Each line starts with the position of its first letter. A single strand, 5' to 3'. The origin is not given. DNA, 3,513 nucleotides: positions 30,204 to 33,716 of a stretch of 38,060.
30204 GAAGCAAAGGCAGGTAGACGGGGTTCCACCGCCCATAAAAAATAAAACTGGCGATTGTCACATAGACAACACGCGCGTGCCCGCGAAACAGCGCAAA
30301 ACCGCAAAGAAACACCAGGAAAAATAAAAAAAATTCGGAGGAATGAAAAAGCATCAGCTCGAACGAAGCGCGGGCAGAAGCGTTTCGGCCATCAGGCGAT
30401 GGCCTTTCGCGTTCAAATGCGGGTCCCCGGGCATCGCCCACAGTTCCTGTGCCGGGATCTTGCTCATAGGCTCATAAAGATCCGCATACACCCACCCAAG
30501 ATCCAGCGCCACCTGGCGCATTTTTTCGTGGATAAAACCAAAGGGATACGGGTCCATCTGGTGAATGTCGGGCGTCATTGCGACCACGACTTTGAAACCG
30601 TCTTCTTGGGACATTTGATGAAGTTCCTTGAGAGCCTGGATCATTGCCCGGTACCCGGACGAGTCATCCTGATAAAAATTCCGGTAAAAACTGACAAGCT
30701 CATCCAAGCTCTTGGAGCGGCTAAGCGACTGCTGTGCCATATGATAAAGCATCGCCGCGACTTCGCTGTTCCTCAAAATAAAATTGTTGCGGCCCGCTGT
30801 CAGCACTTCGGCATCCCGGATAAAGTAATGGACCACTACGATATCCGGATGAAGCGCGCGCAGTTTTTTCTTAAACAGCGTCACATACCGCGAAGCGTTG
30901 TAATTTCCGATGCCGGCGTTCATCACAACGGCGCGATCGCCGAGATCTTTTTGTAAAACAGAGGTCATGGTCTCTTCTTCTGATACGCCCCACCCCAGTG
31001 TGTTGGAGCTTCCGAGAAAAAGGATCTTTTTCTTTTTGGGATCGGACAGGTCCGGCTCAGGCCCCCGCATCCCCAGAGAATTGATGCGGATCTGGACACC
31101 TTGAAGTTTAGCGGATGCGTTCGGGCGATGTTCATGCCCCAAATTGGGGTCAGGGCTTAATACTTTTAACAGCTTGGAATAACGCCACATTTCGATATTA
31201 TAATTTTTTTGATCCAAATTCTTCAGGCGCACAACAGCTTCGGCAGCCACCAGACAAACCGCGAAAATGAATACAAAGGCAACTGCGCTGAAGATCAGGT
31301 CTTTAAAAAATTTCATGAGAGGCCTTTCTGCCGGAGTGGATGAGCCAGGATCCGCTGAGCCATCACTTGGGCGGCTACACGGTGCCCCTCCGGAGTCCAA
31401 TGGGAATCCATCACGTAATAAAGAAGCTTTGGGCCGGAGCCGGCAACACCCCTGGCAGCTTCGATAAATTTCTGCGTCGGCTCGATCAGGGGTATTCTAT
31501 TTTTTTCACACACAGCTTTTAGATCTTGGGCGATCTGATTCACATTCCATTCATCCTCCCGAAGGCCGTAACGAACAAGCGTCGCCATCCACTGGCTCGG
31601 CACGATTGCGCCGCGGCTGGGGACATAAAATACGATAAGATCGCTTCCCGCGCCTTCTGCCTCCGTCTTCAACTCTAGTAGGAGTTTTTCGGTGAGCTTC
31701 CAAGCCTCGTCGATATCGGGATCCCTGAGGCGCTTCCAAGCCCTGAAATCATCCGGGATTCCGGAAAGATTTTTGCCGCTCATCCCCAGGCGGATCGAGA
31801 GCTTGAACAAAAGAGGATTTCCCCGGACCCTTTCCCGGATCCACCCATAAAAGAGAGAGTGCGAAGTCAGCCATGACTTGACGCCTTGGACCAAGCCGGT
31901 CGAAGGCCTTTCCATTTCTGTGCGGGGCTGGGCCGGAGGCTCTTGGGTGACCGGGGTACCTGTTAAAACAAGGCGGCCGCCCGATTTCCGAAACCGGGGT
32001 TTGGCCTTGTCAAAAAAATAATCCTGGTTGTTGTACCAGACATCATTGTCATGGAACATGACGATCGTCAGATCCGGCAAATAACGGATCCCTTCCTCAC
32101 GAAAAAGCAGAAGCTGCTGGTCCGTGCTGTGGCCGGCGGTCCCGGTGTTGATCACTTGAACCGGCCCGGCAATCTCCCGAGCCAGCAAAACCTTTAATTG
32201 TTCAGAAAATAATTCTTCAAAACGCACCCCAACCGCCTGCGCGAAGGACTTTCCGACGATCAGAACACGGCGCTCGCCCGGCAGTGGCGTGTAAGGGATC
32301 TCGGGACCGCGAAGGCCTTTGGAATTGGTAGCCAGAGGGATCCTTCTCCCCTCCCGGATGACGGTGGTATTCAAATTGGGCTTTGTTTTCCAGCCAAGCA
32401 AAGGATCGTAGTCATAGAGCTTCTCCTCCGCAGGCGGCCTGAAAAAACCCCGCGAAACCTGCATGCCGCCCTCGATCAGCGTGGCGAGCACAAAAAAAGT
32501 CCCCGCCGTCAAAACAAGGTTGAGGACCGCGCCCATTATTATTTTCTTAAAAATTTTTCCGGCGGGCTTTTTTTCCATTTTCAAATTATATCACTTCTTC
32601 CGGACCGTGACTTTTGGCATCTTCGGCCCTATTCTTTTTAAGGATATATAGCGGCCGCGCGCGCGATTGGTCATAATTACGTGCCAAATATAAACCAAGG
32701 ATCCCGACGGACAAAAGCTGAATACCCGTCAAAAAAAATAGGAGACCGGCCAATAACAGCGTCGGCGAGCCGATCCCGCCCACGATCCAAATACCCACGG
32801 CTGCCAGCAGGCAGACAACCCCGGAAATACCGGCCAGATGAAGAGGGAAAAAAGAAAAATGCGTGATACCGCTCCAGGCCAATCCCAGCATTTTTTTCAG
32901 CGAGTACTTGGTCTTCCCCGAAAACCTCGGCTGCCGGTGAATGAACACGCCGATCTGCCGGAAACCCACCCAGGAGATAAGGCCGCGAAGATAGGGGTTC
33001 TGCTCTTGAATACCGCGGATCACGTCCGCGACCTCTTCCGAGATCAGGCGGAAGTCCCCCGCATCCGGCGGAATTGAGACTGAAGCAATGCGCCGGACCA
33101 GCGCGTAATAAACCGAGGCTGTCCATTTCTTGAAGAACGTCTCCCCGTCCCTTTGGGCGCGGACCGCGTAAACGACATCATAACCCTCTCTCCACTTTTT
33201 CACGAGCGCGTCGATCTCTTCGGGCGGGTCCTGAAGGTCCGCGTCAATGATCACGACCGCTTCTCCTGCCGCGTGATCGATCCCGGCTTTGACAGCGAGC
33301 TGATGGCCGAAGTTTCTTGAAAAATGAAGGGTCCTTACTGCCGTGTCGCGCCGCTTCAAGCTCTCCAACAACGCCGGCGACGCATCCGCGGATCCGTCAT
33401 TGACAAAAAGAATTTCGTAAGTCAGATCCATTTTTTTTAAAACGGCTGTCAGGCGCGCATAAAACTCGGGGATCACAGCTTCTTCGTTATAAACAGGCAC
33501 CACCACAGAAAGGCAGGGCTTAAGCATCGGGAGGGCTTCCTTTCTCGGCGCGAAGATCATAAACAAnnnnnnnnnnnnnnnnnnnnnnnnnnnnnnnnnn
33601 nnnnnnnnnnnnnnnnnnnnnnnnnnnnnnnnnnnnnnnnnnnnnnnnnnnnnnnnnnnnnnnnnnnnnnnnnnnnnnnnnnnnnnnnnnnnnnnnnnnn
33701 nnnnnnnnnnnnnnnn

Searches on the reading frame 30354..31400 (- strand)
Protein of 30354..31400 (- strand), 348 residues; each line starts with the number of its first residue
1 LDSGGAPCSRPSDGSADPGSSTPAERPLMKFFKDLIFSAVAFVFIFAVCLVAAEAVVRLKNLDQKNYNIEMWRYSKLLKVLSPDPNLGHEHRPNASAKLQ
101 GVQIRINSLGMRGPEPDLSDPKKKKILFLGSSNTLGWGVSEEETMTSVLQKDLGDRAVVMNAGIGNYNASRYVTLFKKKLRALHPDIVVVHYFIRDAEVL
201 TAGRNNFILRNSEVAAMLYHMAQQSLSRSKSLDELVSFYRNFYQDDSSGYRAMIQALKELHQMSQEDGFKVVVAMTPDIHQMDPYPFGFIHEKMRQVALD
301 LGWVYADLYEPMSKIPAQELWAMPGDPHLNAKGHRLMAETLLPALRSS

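Call 9: search_protein_families(library=pfam, proteins=[window:30354-31400:-], max_evalue=0.001)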
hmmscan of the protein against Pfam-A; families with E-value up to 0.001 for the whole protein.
window:30354-31400:- (348 aa): 1 family
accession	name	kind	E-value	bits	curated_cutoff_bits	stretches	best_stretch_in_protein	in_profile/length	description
PF13472.12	Lipase_GDSL_2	-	6.9e-13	49.9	32.9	1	128-336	1-178/178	GDSL-like Lipase/Acylhydrolase family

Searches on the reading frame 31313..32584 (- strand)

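Call 9: search_protein_families(library=pfam, proteins=[window:31313-32584:-], max_evalue=0.001)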
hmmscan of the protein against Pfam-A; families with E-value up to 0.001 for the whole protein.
window:31313-32584:- (423 aa): 2 families
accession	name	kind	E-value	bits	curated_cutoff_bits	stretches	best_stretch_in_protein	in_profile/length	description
PF16822.11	ALGX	-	1.2e-08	35.4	26.5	1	280-416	10-134/268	SGNH hydrolase-like domain, acetyltransferase AlgX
PF13472.12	Lipase_GDSL_2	-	2.4e-06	28.6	32.9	0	110-192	2-85/178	GDSL-like Lipase/Acylhydrolase family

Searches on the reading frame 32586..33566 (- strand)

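Call 9: search_protein_families(library=pfam, proteins=[window:32586-33566:-], max_evalue=0.001)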
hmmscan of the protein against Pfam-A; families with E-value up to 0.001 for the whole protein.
window:32586-33566:- (326 aa): 3 families
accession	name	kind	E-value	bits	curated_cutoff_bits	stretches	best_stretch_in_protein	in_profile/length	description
PF00535.33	Glycos_transf_2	-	7.3e-32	111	23.3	1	20-181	1-165/168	Glycosyl transferase family 2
PF13641.12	Glyco_tranf_2_3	-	9e-06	26.3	27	1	19-155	3-148/230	Glycosyltransferase like family 2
PF10111.15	Glyco_tranf_2_2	-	1.6e-05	25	27.3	1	20-123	1-104/276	Glycosyltransferase like family 2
